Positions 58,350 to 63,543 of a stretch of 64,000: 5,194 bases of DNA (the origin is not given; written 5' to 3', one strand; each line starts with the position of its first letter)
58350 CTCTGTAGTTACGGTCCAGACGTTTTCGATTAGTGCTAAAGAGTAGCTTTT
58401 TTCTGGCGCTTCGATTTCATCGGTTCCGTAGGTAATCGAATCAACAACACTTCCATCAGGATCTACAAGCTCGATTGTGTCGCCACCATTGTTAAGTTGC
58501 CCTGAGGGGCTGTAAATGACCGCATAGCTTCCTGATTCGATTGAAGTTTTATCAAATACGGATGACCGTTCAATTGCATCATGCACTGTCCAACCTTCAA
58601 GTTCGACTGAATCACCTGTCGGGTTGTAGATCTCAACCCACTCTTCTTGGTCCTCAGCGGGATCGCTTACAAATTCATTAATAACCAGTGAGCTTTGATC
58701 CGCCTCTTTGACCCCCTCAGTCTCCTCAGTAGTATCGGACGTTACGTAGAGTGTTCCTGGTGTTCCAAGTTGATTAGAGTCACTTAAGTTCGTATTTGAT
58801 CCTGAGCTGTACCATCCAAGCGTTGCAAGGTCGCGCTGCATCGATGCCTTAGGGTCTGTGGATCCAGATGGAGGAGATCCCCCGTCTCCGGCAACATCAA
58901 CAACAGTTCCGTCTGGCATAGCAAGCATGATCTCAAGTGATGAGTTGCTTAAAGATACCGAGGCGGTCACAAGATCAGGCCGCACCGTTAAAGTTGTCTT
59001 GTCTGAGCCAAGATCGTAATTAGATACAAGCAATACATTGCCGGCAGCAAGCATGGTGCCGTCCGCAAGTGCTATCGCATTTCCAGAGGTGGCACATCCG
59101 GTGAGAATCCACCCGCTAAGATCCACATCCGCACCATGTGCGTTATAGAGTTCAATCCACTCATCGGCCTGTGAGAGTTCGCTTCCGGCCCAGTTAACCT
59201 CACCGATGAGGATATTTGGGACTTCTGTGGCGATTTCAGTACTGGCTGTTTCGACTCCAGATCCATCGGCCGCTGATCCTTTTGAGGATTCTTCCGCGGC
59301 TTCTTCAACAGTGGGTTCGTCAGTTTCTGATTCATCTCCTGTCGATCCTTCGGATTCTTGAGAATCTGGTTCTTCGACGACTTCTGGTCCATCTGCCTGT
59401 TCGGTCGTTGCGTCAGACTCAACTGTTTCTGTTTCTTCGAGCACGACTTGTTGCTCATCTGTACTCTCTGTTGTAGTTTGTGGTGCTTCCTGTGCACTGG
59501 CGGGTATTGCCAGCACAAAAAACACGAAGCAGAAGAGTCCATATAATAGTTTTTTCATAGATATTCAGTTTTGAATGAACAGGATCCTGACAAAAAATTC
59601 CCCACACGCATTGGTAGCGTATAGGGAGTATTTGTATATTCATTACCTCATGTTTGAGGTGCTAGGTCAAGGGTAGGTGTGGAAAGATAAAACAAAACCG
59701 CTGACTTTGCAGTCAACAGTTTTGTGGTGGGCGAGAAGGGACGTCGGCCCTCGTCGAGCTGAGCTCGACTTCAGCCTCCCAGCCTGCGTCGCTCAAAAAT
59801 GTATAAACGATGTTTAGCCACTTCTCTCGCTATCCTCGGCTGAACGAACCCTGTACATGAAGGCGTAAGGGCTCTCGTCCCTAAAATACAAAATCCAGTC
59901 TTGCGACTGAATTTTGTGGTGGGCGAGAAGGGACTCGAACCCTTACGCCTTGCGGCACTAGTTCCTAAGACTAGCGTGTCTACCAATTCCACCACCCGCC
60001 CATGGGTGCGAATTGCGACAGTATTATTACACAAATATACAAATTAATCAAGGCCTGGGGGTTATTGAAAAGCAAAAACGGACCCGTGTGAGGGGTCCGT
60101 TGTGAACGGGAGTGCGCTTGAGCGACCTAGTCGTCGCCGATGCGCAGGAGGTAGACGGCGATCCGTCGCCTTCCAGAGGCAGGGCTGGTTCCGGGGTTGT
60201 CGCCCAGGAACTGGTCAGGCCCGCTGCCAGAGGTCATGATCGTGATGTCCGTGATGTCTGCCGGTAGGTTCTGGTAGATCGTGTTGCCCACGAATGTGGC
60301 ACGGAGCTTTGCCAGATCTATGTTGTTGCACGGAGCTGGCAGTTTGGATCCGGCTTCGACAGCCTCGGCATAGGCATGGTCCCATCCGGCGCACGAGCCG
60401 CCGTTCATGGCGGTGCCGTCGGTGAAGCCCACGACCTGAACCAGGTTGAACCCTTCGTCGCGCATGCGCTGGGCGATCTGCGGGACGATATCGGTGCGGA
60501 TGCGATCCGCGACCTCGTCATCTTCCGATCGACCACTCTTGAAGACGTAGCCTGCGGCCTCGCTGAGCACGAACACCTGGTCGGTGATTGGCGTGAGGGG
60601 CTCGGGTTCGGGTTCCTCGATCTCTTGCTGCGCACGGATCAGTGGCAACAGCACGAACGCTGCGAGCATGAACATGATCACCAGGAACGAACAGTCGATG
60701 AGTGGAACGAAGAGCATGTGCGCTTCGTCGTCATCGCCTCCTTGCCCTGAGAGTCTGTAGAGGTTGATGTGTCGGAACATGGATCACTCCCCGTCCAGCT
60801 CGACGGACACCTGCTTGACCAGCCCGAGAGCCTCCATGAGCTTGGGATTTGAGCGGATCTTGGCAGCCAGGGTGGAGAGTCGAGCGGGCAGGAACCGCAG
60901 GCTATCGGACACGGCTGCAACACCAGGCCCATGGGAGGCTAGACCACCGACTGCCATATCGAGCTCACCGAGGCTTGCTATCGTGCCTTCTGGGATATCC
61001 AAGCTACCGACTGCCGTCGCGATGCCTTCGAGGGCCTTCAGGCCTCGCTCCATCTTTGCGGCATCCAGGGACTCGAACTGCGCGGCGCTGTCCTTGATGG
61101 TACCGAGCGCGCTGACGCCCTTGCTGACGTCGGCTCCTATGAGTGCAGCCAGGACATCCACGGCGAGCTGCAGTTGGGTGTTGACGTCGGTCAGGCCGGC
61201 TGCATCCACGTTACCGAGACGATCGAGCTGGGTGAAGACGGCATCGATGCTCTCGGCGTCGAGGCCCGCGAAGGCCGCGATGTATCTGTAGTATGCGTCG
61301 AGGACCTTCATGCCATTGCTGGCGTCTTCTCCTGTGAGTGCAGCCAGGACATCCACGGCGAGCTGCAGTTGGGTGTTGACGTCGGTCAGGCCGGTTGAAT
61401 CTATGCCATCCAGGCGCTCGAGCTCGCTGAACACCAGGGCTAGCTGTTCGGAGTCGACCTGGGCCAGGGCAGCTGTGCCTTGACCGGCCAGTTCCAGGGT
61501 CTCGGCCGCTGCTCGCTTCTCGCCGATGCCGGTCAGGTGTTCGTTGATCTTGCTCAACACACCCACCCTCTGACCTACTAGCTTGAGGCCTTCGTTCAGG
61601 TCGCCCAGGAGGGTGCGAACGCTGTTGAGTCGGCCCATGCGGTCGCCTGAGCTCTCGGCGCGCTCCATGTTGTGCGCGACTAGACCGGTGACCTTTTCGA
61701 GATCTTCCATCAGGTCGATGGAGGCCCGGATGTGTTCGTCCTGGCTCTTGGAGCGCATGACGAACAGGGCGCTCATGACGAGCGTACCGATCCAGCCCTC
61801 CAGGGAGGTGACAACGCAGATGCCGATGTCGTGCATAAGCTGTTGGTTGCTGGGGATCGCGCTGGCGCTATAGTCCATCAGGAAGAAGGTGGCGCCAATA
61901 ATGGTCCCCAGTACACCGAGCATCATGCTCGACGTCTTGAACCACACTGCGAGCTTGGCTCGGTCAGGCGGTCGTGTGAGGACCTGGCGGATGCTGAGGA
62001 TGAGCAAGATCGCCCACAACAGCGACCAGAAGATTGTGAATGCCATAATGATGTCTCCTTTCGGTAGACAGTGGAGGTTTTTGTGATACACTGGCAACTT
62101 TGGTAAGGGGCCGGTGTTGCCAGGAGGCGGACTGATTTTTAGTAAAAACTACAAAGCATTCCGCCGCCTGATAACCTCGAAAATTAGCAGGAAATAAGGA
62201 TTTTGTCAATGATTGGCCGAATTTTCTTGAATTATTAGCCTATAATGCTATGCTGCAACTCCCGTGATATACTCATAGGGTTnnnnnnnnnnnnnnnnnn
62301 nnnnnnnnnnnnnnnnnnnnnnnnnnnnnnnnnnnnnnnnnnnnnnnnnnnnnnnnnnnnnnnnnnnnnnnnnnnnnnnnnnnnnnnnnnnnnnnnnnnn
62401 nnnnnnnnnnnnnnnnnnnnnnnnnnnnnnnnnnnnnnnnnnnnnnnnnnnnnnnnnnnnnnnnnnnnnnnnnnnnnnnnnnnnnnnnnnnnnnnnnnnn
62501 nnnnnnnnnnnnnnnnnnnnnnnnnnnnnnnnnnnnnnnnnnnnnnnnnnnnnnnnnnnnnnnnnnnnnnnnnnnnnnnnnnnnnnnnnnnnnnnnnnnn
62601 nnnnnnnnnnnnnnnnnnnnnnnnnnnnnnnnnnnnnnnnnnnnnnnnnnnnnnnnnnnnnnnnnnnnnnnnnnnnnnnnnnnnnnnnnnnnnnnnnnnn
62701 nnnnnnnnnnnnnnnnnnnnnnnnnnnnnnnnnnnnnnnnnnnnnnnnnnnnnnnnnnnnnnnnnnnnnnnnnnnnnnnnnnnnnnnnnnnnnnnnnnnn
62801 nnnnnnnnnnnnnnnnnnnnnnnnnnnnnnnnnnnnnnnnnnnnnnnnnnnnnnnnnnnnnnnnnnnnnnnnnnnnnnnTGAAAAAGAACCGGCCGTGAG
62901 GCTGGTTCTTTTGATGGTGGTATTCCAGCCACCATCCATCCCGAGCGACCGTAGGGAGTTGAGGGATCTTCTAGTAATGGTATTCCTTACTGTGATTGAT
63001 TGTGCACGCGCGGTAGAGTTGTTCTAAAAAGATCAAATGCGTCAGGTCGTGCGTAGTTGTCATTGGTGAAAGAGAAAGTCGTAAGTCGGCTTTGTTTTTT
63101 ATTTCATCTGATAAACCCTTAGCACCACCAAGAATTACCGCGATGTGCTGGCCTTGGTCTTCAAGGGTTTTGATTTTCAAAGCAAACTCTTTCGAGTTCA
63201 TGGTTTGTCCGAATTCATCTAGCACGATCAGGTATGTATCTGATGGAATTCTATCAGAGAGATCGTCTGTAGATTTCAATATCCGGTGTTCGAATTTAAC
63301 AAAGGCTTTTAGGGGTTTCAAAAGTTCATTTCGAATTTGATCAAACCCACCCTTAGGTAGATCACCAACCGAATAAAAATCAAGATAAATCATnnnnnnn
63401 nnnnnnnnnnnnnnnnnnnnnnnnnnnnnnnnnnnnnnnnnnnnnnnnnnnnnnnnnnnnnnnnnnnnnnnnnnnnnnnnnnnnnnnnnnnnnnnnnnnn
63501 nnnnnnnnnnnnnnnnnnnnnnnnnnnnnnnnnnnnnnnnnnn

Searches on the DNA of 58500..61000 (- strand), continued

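Call 113: search_with_rna_model(model_id=R1, source=L021, max_evalue=10, filters=off, show_alignments=3)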
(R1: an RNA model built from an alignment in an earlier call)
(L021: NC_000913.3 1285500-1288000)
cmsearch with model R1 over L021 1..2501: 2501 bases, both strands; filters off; matches with E-value up to 10: 11.
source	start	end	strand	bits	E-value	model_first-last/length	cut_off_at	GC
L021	1880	1957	-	6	0.69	1-77/77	no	0.56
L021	1709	1723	+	5.3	1.1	1-77/77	no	0.53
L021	1353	1390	+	4.5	1.8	1-77/77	no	0.45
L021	1187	1235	+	3.1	4.9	1-77/77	no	0.45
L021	1531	1551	+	3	5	1-77/77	no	0.52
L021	1633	1660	-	2.5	6.8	1-77/77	no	0.64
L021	4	26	-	2.5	6.9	1-77/77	no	0.7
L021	1103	1139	+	2.4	7.4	1-77/77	no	0.51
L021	672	692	+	2.4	7.7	32-52/77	no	0.48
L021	1402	1423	+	2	9.7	1-77/77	no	0.64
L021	1580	1601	+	2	9.7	1-77/77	no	0.64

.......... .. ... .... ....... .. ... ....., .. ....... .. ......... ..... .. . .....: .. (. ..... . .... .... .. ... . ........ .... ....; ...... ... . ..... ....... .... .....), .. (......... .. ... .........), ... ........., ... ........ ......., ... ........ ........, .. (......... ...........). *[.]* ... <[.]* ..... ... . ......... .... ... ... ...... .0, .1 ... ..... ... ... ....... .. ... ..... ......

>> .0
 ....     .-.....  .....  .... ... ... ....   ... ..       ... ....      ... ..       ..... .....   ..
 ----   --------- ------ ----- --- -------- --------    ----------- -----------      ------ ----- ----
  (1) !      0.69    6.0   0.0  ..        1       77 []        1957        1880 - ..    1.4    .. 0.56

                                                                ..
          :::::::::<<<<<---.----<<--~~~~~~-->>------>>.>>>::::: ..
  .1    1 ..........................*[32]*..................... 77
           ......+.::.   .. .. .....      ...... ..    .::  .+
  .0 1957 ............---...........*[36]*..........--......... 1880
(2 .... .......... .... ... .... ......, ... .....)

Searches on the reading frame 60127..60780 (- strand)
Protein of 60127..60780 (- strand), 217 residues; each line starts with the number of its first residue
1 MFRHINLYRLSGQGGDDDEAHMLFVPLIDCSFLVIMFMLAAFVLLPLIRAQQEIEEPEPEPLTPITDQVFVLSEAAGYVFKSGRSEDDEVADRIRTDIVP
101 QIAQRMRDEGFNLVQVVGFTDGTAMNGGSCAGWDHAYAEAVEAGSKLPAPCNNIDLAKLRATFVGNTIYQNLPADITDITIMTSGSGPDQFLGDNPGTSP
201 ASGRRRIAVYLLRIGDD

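Call 11: search_protein_families(library=pfam, proteins=[window:60127-60780:-], max_evalue=0.01)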
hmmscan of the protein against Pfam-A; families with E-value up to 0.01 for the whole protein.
window:60127-60780:- (217 aa): 0 families

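Call 101: search_protein_families(library=ncbifam, proteins=[window:60127-60780:-], max_evalue=0.01)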
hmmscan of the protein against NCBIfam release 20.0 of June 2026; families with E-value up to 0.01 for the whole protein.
window:60127-60780:- (217 aa): 1 family
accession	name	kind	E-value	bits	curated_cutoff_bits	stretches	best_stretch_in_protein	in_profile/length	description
TIGR03350.1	type_VI_ompA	equivalog_domain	0.0003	20.8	139.8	0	78-125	32-74/137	type VI secretion system protein TssL, long form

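Call 102: search_protein_families(library=padloc, proteins=[window:60127-60780:-], max_evalue=0.01)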
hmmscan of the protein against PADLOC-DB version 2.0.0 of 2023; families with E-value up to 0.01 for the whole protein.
window:60127-60780:- (217 aa): 0 families

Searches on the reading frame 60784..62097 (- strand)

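Call 11: search_protein_families(library=pfam, proteins=[window:60784-62097:-], max_evalue=0.01)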
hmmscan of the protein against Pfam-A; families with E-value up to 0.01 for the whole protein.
window:60784-62097:- (437 aa): 0 families

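Call 101: search_protein_families(library=ncbifam, proteins=[window:60784-62097:-], max_evalue=0.01)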
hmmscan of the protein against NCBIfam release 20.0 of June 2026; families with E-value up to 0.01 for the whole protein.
window:60784-62097:- (437 aa): 0 families

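Call 102: search_protein_families(library=padloc, proteins=[window:60784-62097:-], max_evalue=0.01)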
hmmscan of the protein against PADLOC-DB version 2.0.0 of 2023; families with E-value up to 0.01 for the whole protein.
window:60784-62097:- (437 aa): 3 families
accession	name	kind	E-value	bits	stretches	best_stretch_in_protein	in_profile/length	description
PDLC00635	ZorA2|ZorA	-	4.6e-06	23.9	1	45-150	41-148/505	MotA/ExbB/TolQ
PDLC00640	ZorA2|ZorA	-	6.9e-05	19.7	1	26-173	21-173/590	MotA/ExbB/TolQ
PDLC00638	ZorA2|ZorA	-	0.0012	15.7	1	25-127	21-124/545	MotA/ExbB/TolQ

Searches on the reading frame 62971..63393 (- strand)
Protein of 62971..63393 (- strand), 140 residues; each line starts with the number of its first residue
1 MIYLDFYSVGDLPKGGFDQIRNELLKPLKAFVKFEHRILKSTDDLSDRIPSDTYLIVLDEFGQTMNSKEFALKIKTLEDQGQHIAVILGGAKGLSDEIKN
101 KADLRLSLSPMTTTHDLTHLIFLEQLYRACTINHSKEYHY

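Call 11: search_protein_families(library=pfam, proteins=[window:62971-63393:-], max_evalue=0.01)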
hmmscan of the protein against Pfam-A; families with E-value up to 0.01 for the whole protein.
window:62971-63393:- (140 aa): 1 family
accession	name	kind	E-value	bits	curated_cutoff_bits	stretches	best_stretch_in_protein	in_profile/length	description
PF02590.22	SPOUT_MTase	-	4.5e-32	111.6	27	1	35-139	34-154/154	Predicted SPOUT methyltransferase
